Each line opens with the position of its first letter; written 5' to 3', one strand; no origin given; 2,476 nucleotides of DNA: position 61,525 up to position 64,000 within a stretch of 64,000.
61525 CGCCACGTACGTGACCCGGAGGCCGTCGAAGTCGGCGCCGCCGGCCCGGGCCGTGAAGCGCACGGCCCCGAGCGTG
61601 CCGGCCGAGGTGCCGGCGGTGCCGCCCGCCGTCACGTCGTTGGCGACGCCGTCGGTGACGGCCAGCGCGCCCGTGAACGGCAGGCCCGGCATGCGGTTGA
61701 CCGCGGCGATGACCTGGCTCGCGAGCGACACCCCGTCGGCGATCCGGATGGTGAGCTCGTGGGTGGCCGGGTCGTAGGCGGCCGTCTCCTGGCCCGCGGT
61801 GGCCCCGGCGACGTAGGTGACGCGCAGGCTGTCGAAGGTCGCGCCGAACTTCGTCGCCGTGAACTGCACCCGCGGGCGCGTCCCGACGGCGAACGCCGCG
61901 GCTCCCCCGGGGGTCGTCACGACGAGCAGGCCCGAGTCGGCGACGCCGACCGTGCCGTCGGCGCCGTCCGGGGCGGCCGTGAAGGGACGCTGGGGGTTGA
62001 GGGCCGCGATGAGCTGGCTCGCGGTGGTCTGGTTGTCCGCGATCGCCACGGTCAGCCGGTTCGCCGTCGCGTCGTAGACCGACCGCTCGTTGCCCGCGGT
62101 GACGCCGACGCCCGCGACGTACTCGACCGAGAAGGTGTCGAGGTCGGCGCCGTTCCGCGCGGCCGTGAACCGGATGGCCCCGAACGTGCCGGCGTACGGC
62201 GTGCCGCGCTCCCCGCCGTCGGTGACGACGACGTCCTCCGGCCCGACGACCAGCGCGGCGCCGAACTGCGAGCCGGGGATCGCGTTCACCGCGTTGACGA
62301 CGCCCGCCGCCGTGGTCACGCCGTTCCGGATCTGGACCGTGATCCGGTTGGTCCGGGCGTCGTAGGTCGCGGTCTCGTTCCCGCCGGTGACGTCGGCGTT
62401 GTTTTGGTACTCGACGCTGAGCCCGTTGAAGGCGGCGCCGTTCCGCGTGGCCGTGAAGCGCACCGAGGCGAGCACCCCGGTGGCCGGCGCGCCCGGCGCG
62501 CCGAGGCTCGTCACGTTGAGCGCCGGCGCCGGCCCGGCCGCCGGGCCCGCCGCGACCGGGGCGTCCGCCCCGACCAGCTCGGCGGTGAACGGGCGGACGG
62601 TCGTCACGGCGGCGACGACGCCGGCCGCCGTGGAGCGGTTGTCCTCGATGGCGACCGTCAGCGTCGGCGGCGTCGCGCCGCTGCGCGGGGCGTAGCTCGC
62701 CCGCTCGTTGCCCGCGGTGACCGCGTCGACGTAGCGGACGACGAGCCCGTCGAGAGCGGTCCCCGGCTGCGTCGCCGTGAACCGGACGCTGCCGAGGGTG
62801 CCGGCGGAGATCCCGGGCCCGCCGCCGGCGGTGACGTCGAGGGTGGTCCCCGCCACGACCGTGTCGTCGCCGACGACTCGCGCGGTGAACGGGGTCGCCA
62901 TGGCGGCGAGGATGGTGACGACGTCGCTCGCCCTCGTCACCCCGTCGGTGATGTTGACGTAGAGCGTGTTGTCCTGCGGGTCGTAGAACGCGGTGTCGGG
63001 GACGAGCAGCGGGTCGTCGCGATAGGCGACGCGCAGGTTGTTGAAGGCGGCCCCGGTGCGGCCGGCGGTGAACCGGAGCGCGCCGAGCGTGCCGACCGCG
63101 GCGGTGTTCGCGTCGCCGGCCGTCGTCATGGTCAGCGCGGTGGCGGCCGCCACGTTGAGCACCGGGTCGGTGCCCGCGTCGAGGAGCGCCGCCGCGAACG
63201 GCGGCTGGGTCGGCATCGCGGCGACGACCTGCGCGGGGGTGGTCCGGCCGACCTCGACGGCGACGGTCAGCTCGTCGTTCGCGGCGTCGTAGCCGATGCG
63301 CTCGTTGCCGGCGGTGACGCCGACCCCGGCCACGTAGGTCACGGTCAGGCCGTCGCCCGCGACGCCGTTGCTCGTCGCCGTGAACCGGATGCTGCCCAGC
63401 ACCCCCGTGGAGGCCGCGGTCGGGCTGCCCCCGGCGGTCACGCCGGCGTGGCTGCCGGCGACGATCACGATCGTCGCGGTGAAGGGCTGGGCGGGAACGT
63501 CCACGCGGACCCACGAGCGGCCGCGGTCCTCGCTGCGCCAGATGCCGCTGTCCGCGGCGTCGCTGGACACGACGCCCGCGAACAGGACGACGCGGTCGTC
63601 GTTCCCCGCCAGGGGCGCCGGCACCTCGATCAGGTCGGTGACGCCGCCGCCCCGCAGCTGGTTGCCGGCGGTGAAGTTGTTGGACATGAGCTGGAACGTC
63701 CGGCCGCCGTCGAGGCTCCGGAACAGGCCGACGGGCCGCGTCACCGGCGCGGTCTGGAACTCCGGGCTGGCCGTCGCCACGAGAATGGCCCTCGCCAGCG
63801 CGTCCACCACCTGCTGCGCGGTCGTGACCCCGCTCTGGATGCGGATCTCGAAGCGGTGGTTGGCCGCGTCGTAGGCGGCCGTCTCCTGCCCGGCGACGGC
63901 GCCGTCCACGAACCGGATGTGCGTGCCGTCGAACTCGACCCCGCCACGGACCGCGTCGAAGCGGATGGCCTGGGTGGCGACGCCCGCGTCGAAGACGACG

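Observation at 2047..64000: One uninterrupted ORF of more than 61.9 kb (at least 20,650 aa, still open at the window edge) encoding a mosaic RTX-type giant protein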

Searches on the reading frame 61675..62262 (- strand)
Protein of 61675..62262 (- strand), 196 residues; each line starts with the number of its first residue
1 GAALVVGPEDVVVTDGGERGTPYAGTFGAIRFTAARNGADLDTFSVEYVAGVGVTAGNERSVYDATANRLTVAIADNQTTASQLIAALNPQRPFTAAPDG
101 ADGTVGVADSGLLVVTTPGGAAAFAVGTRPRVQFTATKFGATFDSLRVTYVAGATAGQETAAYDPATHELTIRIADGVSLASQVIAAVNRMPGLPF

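Call 71: predict_structure(alignment_id=A8)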
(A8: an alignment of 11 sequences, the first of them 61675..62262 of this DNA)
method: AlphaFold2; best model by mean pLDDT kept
length: 196 residues; sequences in the alignment: 11
mean_pLDDT: 74.4   pTM: 0.58
mean pLDDT of the five models: 74.4, 74.2, 72.1, 67.3, 59.7
residues with pLDDT >= 90: 40; 70-90: 83; 50-70: 61; < 50: 12
segments of 3 or more residues with pLDDT < 50: 15-21
pLDDT, mean of each block of 10 residues (from residue 1): 53 47 59 64 75 77 76 83 74 81 84 58 71 77 74 95 85 95 92 62
secondary structure, 60 per line:
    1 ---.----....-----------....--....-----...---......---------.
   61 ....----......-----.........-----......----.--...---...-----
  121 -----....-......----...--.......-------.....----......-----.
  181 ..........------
elements in order: E9-12 E24-27 E30-33 E45-50 E60-64 E69-74 H81-88 E94-99 E113-115 E126-129 E131-136 E146-152 E160-164 E169-174 H181-190

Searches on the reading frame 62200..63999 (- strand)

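Call 17: search_protein_families(library=pfam, proteins=[window:62200-63999:-], max_evalue=0.01)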
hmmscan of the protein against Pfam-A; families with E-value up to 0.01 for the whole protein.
window:62200-63999:- (600 aa): 1 family
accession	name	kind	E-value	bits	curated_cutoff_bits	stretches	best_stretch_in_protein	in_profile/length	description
PF15899.11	BNR_6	-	0.0046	17.4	27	0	153-164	1-12/14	BNR-Asp box repeat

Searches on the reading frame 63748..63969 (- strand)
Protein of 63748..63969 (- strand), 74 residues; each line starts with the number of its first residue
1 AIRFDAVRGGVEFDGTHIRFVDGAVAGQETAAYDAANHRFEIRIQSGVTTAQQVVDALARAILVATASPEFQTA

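Call 30: search_solved_structures(query=A1, max_evalue=1)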
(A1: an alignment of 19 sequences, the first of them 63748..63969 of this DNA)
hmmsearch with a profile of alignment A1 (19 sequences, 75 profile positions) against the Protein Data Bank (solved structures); distinct sequences matched with E-value up to 1: 31.
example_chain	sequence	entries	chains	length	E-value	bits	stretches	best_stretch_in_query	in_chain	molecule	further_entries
1bzw_A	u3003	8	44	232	0.17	15.3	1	26-62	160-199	PROTEIN (PEANUT LECTIN) | Galactose-binding lectin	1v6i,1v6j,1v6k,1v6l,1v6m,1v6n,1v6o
1ciw_A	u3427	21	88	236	0.17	15.3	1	26-62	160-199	PROTEIN (PEANUT LECTIN) | LECTIN | Galactose-binding lectin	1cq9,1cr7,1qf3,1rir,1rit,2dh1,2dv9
9cds_C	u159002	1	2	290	0.52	13.7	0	17-49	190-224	Outer surface protein A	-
3ckf_A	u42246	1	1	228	0.53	13.7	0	22-49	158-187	Outer surface protein A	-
7fdd_A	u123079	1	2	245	0.6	13.5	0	22-49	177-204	Outer surface protein A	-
2oyb_O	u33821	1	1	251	0.61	13.5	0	22-49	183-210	Outer surface protein A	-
2pi3_O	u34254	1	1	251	0.62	13.4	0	22-49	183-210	Outer surface protein A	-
3ckg_A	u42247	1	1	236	0.63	13.4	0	22-49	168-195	Outer surface protein A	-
7fjr_A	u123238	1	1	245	0.66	13.4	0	22-49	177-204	Outer surface protein A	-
6kwj_B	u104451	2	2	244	0.67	13.4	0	22-49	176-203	Outer surface protein A | OspA163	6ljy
2ol8_O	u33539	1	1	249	0.67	13.3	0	22-49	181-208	Outer surface protein A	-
2i5v_O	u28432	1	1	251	0.69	13.3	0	22-49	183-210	Outer surface protein A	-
6kwv_O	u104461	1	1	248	0.7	13.3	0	22-49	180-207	Outer surface protein A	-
2oy1_O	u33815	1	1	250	0.7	13.3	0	22-49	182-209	Outer surface protein A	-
6kwu_O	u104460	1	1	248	0.7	13.3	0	22-49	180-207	Outer surface protein A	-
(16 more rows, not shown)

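Call 64: find_homologous_proteins(query=A1, max_evalue=0.001)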
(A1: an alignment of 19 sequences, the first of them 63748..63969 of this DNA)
Query A1 (19 sequences): 1836 candidates shared short words with the query, none scored E <= 0.001.
